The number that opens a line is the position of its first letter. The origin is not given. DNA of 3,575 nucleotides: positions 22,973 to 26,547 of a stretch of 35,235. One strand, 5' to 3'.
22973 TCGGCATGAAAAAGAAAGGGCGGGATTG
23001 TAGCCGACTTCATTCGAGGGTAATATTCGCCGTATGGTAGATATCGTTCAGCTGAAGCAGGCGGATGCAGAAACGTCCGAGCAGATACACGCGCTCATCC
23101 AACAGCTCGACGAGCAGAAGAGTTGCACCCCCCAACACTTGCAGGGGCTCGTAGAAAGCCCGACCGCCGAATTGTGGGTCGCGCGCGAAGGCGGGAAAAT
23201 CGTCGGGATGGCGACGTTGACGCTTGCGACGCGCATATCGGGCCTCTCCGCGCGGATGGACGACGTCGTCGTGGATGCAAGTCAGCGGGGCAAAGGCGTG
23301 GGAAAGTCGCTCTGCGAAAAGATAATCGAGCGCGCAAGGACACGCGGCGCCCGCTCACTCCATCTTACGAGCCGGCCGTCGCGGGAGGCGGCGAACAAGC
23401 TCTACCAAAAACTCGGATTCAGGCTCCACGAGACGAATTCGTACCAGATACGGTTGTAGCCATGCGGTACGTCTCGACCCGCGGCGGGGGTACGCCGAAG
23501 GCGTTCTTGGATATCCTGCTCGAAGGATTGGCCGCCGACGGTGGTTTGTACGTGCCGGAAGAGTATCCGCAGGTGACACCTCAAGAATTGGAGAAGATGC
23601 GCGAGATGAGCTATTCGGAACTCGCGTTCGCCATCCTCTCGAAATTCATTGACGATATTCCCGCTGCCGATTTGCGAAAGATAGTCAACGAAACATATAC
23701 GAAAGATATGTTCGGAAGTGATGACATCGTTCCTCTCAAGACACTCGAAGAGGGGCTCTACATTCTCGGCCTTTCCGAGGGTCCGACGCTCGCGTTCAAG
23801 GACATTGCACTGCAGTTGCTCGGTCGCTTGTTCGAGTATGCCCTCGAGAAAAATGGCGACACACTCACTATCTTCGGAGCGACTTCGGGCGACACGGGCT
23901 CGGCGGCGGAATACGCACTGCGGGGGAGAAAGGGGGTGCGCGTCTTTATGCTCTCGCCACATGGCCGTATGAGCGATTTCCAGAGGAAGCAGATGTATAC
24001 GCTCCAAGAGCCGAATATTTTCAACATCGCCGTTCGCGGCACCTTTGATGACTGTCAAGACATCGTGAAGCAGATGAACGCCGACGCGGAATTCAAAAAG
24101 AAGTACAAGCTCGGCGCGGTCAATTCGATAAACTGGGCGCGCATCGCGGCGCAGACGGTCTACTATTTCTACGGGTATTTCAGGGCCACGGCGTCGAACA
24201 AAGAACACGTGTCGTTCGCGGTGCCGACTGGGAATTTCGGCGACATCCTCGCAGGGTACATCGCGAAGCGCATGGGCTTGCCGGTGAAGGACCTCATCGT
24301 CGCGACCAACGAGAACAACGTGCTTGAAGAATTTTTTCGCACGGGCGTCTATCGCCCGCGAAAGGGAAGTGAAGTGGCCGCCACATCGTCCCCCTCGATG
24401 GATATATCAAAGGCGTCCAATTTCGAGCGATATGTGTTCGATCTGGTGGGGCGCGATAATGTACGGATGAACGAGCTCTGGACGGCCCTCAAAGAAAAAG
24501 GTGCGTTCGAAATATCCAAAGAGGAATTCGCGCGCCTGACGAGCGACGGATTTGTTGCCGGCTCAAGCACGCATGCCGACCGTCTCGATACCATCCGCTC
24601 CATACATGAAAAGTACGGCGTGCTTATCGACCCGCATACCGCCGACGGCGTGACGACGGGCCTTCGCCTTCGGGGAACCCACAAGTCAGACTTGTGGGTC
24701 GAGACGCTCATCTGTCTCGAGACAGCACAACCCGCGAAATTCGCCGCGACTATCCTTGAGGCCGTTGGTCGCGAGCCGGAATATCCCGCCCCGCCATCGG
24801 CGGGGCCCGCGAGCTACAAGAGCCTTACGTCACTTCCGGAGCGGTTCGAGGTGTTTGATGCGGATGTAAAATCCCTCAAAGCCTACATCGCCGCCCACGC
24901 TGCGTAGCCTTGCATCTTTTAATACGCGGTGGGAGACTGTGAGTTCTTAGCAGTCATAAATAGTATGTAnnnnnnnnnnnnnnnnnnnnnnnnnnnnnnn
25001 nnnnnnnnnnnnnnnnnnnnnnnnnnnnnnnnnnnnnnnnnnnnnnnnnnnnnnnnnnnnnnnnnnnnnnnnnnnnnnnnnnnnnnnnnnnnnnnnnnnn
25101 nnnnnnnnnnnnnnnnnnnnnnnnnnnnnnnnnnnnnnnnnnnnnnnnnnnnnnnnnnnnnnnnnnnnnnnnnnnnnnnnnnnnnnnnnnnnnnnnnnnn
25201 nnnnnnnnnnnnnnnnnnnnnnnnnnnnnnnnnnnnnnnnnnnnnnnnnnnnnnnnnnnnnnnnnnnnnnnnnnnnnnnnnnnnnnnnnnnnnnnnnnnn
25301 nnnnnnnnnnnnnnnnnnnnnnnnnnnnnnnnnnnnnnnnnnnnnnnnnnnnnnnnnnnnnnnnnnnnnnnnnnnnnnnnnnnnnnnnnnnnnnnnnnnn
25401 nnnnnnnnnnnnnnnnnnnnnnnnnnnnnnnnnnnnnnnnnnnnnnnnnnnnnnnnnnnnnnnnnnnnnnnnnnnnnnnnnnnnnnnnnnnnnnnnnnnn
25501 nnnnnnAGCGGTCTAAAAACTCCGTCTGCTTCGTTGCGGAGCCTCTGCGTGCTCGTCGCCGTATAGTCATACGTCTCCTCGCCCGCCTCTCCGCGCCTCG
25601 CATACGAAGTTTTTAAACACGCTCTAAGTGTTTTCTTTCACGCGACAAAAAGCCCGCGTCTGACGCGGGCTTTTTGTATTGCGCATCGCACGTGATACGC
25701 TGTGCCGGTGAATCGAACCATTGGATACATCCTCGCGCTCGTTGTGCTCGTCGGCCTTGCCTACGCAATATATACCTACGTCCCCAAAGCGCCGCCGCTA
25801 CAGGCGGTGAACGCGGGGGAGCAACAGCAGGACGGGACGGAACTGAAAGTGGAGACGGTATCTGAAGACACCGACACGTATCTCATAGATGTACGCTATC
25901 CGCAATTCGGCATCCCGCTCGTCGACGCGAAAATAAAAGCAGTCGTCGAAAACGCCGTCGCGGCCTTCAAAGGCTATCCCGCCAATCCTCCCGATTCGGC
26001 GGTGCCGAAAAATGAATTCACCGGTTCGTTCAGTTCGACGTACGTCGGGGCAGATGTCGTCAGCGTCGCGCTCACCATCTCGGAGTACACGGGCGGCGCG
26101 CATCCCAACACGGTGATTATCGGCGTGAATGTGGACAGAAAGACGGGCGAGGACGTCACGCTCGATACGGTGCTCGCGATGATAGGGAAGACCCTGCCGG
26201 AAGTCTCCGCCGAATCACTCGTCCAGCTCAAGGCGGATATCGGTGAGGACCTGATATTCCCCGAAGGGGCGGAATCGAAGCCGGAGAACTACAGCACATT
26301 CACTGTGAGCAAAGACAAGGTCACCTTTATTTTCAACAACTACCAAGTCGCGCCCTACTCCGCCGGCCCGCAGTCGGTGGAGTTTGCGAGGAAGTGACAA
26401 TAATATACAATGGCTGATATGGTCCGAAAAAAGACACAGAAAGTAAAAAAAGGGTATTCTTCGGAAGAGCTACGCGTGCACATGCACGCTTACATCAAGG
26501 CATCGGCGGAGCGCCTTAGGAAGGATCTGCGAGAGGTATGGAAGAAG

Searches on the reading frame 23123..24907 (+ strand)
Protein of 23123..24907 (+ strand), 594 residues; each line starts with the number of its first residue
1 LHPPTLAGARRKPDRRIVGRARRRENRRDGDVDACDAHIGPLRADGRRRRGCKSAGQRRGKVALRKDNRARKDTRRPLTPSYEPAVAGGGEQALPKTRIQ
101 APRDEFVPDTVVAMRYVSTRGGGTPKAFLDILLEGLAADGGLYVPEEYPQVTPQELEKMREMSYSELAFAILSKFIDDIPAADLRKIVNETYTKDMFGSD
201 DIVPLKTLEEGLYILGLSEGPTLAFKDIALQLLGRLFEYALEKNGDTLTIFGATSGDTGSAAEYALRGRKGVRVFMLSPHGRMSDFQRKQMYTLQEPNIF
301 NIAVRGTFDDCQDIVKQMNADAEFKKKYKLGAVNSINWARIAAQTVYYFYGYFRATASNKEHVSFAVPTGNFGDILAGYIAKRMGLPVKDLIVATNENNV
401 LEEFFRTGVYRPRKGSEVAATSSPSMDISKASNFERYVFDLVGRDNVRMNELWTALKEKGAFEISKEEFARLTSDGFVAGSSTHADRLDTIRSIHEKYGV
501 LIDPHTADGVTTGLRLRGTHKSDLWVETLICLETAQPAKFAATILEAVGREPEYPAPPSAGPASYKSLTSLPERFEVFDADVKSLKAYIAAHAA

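Call 35: search_protein_families(library=pfam, proteins=[window:23123-24907:+], max_evalue=0.001)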
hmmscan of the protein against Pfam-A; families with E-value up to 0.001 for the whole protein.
window:23123-24907:+ (594 aa): 3 families
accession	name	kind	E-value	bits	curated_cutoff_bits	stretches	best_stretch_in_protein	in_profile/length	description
PF14821.11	Thr_synth_N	-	5.6e-29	100.5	25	1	115-192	1-79/79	Threonine synthase N terminus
PF00291.31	PALP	-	2.3e-13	50.6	35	1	212-446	24-238/295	Pyridoxal-phosphate dependent enzyme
PF24857.1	THR4_C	-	2.3e-07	31.3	27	1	506-590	1-84/85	Threonine synthase, C-terminal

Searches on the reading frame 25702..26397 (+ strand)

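Call 35: search_protein_families(library=pfam, proteins=[window:25702-26397:+], max_evalue=0.001)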
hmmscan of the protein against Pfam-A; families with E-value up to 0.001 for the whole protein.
window:25702-26397:+ (231 aa): 2 families
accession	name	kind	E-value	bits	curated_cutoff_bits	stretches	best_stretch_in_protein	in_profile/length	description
PF11738.13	DUF3298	-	8.5e-11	43.1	24.1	1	175-228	21-81/84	Protein of unknown function (DUF3298)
PF13739.11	PdaC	-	1.8e-08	35.8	29.1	1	54-137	2-95/95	Deacetylase PdaC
